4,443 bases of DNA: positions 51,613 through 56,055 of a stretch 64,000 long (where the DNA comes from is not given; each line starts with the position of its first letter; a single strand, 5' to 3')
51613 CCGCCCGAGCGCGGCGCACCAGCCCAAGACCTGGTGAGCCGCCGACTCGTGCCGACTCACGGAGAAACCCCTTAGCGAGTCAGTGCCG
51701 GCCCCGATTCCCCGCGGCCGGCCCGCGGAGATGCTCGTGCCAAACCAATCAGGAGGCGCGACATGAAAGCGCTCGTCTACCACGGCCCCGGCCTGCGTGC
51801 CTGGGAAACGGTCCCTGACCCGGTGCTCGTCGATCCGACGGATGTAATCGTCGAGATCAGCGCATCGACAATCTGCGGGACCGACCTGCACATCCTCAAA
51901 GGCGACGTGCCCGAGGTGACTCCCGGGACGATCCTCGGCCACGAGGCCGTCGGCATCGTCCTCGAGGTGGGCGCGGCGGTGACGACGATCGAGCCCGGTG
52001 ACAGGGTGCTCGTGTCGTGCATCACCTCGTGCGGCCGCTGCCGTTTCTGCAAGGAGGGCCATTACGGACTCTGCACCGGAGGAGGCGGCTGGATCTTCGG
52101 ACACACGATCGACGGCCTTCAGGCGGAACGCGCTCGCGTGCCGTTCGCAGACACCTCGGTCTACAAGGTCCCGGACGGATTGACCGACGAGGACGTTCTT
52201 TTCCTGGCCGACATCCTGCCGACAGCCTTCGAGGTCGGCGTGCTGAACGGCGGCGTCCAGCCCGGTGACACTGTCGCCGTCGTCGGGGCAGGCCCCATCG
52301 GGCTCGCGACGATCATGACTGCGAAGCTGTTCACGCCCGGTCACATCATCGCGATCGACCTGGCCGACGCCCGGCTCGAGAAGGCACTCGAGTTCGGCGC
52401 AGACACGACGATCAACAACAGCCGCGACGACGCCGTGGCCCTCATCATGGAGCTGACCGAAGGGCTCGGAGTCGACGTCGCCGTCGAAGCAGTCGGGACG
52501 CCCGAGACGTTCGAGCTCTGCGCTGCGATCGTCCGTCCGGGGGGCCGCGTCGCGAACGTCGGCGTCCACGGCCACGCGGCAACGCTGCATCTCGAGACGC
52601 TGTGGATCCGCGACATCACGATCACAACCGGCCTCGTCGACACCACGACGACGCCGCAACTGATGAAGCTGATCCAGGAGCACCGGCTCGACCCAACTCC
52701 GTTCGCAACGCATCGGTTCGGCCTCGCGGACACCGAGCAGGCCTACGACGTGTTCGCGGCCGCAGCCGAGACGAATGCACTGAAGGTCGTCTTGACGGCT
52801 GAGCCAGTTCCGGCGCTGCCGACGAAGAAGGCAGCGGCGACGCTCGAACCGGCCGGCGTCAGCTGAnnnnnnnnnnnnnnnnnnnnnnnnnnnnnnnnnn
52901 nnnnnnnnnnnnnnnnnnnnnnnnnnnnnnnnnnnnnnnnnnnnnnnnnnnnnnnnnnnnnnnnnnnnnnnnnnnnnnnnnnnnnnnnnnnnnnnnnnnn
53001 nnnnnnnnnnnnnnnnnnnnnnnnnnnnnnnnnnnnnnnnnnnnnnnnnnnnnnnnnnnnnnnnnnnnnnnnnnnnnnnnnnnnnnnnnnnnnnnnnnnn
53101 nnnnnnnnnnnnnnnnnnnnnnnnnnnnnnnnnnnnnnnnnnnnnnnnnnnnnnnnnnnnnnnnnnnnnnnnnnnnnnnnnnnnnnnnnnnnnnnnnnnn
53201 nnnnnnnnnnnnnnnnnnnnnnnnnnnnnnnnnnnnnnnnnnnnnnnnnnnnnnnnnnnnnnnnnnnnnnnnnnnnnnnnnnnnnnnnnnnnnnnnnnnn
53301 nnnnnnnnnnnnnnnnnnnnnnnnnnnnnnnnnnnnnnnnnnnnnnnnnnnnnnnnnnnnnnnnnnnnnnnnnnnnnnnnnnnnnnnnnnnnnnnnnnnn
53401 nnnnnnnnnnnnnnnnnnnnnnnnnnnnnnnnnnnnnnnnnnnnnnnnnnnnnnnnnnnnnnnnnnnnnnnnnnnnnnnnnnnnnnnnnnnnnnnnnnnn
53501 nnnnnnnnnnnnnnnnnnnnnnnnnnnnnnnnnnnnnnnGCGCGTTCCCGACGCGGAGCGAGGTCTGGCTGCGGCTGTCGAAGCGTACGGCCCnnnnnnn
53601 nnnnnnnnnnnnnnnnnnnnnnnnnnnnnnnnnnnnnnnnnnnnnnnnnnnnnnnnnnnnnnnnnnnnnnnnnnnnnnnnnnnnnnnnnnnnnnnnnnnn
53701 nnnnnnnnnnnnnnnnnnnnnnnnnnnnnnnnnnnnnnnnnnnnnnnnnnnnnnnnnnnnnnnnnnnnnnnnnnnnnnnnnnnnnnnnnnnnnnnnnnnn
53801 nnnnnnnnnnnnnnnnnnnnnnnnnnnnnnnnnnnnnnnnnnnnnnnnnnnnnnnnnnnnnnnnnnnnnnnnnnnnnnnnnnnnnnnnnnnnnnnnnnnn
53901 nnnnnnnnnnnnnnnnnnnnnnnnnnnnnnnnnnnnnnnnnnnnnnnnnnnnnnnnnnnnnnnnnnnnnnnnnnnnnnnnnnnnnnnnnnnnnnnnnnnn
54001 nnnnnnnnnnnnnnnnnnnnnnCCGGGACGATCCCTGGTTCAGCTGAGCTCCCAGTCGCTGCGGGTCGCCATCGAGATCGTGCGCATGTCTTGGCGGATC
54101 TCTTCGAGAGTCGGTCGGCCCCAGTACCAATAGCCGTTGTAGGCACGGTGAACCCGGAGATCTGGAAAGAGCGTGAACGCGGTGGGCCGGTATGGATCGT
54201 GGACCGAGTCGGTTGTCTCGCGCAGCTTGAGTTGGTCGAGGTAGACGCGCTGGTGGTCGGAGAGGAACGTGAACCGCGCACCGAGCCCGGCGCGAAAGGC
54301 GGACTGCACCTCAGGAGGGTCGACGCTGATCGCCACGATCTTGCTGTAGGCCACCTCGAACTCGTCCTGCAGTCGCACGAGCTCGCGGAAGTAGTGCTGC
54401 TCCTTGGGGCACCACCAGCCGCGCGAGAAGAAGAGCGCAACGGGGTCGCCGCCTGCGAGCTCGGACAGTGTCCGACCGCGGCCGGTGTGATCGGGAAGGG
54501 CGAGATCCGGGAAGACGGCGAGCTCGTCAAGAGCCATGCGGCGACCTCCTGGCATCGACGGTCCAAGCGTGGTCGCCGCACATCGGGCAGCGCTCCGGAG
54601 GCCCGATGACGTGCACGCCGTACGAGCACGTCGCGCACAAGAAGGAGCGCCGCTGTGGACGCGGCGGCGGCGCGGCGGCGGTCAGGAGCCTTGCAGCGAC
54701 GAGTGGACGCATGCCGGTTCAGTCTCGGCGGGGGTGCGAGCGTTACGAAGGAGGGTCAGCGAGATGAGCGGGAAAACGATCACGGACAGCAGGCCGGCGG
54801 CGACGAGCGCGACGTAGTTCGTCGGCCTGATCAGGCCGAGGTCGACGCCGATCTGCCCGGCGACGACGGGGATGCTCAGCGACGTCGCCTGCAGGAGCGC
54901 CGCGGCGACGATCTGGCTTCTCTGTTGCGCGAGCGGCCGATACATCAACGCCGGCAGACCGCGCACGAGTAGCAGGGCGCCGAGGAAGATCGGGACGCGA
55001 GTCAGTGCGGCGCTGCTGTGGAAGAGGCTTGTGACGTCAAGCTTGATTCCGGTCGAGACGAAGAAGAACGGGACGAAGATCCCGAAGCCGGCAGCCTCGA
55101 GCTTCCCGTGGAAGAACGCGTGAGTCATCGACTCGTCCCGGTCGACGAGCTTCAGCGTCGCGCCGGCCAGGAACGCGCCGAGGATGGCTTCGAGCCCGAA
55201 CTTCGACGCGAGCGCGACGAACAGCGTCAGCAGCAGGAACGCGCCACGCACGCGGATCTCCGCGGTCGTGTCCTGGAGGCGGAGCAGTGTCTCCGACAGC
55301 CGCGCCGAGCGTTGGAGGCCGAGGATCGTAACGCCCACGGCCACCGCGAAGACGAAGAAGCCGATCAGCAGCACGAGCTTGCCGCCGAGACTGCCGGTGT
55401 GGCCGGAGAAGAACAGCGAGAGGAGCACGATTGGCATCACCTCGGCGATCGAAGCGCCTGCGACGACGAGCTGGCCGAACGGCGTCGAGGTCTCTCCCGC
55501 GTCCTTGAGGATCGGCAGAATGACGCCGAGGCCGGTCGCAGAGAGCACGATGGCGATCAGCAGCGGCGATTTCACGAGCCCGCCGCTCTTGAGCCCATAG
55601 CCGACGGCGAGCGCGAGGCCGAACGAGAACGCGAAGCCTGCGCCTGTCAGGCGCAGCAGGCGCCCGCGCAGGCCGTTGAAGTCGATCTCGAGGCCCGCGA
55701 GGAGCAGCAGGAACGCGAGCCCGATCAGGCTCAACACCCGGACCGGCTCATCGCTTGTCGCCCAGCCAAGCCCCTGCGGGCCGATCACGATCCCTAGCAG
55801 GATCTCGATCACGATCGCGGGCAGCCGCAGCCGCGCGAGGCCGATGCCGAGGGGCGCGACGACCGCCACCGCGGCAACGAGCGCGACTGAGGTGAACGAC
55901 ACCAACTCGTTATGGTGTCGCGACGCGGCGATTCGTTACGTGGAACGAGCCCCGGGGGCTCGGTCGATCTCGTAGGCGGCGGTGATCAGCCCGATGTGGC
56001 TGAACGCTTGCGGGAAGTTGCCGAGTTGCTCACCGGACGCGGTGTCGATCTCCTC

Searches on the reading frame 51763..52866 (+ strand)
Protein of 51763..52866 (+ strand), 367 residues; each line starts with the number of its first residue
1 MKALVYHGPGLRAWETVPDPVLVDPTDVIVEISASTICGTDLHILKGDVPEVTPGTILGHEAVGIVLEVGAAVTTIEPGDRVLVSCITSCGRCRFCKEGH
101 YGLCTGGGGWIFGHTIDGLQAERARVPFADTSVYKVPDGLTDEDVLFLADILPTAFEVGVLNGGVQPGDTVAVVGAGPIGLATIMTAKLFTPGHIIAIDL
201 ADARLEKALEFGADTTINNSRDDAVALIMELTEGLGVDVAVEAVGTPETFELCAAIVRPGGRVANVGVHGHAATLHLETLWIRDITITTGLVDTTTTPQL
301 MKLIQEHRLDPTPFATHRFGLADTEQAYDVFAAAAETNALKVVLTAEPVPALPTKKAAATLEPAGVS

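Call 28: search_protein_families(library=pfam, proteins=[window:51763-52866:+], max_evalue=0.00001)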
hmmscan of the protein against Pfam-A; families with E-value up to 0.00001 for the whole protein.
window:51763-52866:+ (367 aa): 3 families
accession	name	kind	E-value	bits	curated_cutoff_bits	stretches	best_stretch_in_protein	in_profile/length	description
PF00107.32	ADH_zinc_N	-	1e-26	93.8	31.8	1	178-305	1-128/129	Zinc-binding dehydrogenase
PF08240.17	ADH_N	-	3.6e-26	91.9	23.5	1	25-138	2-104/104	Alcohol dehydrogenase GroES-like domain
PF13602.12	ADH_zinc_N_2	-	8e-10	40.2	27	1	211-333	1-125/134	Zinc-binding dehydrogenase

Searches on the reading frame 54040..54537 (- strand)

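Call 29: search_protein_families(library=pfam, proteins=[window:54040-54537:-], max_evalue=0.00001)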
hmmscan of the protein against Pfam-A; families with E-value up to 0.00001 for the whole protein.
window:54040-54537:- (165 aa): 1 family
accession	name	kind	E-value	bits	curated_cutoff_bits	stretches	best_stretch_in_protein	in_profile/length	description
PF00578.27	AhpC-TSA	-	2e-14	54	26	1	9-114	5-106/124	AhpC/TSA family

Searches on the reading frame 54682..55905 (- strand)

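Call 29: search_protein_families(library=pfam, proteins=[window:54682-55905:-], max_evalue=0.00001)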
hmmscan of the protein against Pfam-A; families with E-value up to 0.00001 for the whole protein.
window:54682-55905:- (407 aa): 1 family
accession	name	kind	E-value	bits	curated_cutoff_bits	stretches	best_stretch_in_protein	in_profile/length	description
PF00999.27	Na_H_Exchanger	-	2.7e-53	181.6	26.2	1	12-381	2-368/375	Sodium/hydrogen exchanger, transmembrane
